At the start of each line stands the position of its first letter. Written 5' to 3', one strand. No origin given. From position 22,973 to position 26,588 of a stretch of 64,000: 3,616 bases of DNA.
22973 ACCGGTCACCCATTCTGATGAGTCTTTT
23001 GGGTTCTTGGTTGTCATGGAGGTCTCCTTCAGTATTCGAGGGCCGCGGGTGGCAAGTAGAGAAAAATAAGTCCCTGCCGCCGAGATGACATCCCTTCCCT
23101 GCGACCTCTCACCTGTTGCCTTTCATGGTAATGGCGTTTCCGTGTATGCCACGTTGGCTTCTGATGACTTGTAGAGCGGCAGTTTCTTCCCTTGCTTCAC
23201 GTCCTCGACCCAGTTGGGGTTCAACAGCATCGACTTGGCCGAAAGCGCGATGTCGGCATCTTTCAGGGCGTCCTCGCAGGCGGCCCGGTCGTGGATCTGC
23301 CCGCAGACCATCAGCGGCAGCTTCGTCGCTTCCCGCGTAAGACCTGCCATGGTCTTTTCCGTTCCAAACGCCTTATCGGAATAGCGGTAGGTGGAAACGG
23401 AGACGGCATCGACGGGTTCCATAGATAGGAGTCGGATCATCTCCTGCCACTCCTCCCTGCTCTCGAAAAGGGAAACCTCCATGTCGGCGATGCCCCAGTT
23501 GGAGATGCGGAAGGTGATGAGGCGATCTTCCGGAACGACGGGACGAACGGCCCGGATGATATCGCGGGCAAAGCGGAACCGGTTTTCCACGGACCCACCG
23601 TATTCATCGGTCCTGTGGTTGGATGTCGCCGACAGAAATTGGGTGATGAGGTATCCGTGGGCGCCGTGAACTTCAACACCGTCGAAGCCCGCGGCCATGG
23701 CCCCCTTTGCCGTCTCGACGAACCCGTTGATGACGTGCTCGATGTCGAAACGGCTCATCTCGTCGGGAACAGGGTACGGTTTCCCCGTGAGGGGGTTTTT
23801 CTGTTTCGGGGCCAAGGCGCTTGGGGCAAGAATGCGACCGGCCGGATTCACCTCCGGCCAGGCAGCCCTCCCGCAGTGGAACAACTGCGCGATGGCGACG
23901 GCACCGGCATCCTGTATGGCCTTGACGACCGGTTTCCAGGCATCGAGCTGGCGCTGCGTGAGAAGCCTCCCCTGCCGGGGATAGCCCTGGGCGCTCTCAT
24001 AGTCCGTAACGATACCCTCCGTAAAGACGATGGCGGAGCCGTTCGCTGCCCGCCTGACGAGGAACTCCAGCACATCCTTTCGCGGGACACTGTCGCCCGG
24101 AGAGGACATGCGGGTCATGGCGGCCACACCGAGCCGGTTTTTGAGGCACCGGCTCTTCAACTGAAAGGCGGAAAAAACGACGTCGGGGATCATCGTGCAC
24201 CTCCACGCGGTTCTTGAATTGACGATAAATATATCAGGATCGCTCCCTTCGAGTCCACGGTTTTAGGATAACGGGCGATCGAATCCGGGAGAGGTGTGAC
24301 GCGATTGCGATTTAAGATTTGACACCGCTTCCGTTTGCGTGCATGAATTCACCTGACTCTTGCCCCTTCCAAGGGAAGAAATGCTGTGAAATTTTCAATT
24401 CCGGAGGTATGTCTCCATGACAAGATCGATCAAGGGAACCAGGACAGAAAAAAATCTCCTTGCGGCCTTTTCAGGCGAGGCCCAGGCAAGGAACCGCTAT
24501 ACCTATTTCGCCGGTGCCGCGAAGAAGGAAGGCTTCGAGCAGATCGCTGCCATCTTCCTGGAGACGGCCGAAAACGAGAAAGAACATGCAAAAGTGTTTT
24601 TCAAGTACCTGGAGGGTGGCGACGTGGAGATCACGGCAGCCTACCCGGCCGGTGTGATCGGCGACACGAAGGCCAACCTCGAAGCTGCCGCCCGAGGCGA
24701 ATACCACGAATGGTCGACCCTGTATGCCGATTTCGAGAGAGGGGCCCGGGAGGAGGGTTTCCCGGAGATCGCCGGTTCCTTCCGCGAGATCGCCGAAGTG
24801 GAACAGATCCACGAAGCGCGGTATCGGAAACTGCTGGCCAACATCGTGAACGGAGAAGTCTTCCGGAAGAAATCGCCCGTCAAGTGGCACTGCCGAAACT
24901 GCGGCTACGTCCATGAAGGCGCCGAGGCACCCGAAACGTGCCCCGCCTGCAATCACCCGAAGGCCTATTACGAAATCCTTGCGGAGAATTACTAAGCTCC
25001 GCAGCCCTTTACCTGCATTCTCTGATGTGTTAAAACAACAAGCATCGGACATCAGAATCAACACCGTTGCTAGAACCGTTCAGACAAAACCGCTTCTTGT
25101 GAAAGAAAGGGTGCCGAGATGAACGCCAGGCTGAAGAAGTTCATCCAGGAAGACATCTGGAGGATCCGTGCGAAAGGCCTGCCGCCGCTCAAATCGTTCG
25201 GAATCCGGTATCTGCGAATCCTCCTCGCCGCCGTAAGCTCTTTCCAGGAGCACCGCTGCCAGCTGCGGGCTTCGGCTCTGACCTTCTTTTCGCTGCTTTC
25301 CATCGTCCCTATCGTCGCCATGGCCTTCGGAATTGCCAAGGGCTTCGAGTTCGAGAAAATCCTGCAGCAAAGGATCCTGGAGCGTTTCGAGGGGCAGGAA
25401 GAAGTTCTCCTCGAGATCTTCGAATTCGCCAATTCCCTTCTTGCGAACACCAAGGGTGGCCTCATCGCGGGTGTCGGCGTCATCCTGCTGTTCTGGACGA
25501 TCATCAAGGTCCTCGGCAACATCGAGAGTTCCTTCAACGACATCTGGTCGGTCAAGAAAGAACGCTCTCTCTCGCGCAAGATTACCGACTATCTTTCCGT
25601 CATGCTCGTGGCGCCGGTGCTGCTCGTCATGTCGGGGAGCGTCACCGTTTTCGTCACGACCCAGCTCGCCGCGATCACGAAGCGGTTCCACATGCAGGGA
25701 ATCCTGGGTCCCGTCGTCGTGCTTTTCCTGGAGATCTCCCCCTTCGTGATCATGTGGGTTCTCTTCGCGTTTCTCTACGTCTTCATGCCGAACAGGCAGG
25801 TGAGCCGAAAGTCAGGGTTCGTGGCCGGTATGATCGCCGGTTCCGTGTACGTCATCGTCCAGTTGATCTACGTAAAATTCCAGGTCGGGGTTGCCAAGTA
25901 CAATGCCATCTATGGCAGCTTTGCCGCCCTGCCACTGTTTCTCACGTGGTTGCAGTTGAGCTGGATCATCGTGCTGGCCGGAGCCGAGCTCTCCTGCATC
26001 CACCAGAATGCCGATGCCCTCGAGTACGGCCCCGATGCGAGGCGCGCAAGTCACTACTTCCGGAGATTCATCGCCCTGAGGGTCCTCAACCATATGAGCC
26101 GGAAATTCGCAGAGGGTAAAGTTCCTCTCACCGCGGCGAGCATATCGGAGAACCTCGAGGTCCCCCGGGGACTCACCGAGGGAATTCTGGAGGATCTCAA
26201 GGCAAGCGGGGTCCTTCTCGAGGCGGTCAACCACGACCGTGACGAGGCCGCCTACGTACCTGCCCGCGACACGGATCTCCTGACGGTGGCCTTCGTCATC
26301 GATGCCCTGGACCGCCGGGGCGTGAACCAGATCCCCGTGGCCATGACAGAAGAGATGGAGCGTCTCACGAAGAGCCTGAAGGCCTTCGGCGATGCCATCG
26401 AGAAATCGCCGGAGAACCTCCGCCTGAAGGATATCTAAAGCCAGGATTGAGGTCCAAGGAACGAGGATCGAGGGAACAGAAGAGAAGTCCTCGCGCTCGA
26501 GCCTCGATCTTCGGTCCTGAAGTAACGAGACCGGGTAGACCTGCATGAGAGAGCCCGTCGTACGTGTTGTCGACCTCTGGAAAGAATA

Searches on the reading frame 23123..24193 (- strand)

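Call 66: search_protein_families(library=pfam, proteins=[window:23123-24193:-], max_evalue=0.00001)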
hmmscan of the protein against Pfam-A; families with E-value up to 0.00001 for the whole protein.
window:23123-24193:- (356 aa): 1 family
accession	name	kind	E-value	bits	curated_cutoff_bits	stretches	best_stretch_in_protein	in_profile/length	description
PF00724.26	Oxidored_FMN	-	2.4e-65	221.5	27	1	6-337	2-340/342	NADH:flavin oxidoreductase / NADH oxidase family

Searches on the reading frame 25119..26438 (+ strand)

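Call 66: search_protein_families(library=pfam, proteins=[window:25119-26438:+], max_evalue=0.00001)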
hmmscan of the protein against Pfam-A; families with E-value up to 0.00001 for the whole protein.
window:25119-26438:+ (439 aa): 1 family
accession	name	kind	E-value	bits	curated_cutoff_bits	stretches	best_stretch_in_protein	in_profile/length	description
PF03631.20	Virul_fac_BrkB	-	2.1e-53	182.1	33.7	1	43-297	1-257/259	Virulence factor BrkB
